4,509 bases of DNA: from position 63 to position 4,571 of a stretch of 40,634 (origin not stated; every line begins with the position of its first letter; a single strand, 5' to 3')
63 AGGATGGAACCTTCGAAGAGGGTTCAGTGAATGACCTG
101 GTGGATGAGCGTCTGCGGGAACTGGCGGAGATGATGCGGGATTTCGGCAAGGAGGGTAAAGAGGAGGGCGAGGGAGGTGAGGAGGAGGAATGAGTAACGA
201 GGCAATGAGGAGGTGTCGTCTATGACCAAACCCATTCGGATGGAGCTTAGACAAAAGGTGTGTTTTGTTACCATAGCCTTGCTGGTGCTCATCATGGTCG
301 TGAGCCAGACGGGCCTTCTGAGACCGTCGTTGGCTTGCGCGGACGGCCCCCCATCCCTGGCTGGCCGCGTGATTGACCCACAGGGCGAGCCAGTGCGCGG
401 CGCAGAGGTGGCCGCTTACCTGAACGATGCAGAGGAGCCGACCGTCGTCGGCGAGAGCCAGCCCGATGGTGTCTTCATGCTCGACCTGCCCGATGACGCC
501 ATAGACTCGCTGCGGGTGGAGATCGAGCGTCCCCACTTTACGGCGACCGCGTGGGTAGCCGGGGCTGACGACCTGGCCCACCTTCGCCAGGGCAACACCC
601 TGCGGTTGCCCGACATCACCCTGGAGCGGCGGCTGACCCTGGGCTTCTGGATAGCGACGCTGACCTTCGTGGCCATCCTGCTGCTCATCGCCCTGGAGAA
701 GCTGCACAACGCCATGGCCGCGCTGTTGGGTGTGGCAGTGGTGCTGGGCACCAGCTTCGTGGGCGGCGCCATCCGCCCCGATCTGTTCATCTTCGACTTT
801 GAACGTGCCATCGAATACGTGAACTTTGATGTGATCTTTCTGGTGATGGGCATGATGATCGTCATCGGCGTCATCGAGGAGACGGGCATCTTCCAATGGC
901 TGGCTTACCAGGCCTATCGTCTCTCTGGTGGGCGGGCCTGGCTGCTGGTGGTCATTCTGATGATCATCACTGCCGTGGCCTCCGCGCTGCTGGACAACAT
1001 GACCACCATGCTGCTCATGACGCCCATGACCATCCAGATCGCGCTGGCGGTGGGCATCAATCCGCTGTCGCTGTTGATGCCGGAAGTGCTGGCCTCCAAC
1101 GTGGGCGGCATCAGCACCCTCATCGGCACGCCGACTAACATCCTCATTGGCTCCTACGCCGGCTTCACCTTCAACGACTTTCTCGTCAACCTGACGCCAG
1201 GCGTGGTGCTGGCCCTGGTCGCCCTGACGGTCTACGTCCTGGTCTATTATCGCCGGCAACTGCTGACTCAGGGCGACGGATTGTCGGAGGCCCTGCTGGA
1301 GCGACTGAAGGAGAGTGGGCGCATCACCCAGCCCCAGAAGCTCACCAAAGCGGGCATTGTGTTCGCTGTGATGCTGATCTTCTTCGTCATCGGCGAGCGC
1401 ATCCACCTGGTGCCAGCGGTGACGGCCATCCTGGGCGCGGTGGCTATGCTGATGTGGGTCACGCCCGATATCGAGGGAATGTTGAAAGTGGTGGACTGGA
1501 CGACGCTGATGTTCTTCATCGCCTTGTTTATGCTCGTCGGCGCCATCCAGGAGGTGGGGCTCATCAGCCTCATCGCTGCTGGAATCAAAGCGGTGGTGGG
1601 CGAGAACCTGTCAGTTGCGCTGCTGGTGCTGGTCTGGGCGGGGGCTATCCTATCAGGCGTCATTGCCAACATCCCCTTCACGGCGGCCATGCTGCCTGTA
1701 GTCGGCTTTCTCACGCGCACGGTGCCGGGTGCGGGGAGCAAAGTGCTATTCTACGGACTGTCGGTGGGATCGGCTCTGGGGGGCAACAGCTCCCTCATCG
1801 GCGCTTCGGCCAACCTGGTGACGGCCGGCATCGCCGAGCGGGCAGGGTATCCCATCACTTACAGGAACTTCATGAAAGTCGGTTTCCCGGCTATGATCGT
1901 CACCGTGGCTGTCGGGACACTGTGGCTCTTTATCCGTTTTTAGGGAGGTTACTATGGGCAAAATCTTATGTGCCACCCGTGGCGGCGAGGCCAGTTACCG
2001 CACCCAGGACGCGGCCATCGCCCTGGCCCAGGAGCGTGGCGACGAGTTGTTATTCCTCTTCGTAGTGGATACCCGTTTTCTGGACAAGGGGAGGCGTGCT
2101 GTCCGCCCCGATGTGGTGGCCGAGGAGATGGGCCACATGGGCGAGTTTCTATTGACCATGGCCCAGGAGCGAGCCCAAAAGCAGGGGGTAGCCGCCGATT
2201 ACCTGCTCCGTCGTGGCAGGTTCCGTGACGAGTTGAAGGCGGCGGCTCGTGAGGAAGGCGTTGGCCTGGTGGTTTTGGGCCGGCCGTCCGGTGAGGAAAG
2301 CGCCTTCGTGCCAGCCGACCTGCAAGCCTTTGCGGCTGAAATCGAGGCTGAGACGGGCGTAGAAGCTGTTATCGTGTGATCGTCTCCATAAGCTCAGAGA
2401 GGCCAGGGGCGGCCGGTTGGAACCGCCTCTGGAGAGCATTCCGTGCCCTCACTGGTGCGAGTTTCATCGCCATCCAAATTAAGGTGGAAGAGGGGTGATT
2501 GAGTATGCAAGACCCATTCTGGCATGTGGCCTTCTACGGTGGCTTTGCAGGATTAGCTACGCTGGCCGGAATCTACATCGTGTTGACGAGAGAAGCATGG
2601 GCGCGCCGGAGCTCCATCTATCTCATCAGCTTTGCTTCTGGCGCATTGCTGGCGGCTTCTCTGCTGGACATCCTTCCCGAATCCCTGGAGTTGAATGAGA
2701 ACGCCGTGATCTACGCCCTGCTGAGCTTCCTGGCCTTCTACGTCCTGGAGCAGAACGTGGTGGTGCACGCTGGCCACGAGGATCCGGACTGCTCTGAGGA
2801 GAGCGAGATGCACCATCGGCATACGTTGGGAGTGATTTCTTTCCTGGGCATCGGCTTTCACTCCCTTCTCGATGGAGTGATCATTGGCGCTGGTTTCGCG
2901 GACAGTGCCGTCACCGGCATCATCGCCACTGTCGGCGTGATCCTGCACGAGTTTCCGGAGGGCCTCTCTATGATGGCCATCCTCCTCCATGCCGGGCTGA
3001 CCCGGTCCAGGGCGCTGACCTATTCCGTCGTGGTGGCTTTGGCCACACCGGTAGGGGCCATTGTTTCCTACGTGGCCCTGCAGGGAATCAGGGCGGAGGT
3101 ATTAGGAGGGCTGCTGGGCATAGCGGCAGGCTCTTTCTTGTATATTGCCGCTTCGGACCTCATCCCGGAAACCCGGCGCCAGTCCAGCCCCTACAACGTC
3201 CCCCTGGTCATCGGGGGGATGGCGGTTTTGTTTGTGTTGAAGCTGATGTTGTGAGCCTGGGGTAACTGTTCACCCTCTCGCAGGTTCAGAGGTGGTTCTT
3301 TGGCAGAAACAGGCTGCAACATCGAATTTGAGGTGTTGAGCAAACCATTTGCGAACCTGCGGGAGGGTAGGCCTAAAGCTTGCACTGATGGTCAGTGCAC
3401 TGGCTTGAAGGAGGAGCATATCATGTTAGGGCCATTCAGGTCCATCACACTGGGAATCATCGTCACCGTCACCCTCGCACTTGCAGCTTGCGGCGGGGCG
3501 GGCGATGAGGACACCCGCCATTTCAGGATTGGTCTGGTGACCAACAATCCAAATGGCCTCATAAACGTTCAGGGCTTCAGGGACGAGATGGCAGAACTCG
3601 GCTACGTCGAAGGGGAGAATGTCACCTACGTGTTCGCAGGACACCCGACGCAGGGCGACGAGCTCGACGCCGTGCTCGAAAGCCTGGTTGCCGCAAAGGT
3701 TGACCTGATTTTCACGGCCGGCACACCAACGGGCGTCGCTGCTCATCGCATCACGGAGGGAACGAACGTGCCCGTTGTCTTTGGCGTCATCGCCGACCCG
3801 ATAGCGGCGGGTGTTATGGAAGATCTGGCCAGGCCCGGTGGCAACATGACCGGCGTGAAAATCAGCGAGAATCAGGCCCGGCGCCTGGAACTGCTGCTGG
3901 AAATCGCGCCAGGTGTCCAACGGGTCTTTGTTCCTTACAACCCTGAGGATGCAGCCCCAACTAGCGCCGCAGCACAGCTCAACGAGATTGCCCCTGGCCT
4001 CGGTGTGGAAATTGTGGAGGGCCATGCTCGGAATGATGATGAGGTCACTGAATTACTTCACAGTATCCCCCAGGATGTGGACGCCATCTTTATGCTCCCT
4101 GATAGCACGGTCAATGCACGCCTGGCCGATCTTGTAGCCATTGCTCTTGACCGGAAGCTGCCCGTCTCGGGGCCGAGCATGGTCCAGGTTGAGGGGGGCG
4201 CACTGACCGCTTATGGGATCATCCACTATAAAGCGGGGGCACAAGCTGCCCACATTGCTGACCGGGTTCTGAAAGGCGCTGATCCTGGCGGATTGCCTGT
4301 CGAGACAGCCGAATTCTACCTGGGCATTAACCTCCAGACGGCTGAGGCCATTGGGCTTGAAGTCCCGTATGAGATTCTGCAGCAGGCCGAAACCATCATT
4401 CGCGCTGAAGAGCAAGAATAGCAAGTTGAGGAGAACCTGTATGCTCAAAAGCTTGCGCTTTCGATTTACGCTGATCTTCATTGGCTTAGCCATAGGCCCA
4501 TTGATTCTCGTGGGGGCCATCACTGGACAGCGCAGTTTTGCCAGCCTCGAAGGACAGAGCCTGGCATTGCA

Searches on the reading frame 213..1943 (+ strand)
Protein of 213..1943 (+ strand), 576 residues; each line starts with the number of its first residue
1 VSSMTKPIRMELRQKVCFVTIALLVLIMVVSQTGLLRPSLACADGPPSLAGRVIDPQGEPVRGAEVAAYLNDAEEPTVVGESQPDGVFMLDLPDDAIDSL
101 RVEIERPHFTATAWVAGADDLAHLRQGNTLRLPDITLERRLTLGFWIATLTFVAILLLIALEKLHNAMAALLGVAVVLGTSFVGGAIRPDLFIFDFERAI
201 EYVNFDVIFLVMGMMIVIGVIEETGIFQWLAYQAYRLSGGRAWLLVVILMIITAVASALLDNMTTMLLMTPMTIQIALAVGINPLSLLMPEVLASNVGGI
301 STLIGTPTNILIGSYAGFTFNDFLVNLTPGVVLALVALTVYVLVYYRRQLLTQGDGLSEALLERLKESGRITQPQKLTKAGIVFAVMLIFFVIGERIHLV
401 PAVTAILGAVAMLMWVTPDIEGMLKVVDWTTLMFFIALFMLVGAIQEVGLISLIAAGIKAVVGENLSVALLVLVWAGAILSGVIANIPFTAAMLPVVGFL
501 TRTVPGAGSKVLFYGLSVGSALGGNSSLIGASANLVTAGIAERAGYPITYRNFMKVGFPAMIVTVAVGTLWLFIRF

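Call 71: search_protein_families(library=pfam, proteins=[window:213-1943:+])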
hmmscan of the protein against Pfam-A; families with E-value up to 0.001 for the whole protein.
window:213-1943:+ (576 aa): 5 families
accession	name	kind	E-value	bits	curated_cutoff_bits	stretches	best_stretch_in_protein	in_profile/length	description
PF03600.22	CitMHS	-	3.9e-72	243.6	31.9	1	157-497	2-314/336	Citrate transporter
PF00939.25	Na_sulph_symp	-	2.5e-15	56.9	27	2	323-567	219-457/472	Sodium:sulfate symporter transmembrane region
PF02040.21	ArsB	-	1.8e-11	44.5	22.2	1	210-574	57-421/423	Arsenical pump membrane protein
PF06450.18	NhaB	-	5.8e-06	25.9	27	1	286-411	204-331/515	Bacterial Na+/H+ antiporter B (NhaB)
PF13620.12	CarboxypepD_reg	-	4.6e-05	24.1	32.3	1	48-113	1-63/82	Carboxypeptidase regulatory-like domain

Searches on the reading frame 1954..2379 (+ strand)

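Call 15: search_protein_families(library=pfam, proteins=[window:1954-2379:+])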
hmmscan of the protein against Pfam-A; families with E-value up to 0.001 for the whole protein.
window:1954-2379:+ (141 aa): 1 family
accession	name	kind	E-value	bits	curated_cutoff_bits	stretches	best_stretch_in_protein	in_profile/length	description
PF00582.32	Usp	-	5.7e-10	40.3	24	1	2-111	3-112/141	Universal stress protein family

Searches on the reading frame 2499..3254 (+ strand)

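Call 15: search_protein_families(library=pfam, proteins=[window:2499-3254:+])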
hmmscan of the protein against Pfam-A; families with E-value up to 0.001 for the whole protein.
window:2499-3254:+ (251 aa): 1 family
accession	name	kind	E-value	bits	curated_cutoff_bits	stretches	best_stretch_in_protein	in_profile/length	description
PF02535.28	Zip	-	9.8e-35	120.7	35.1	2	93-247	160-322/323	ZIP Zinc transporter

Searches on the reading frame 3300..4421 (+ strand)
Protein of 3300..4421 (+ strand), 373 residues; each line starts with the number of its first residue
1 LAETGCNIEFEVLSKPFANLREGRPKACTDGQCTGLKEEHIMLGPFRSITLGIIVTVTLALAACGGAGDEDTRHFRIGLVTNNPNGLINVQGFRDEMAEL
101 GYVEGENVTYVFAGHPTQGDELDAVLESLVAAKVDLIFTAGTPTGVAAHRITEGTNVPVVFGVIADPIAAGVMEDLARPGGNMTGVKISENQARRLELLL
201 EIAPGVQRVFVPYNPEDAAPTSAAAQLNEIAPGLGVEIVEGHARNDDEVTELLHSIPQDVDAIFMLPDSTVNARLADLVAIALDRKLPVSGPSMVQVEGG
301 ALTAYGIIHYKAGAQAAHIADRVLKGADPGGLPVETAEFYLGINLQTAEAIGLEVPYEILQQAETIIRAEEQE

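Call 15: search_protein_families(library=pfam, proteins=[window:3300-4421:+])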
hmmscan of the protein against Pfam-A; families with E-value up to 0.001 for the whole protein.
window:3300-4421:+ (373 aa): 2 families
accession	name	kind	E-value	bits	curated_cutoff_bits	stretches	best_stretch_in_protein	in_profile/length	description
PF04392.18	ABC_sub_bind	-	1.9e-47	162.3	25.9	1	87-365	14-291/293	ABC transporter substrate binding protein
PF13458.12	Peripla_BP_6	-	3.1e-07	30.8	31.7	1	90-273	22-204/343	Periplasmic binding protein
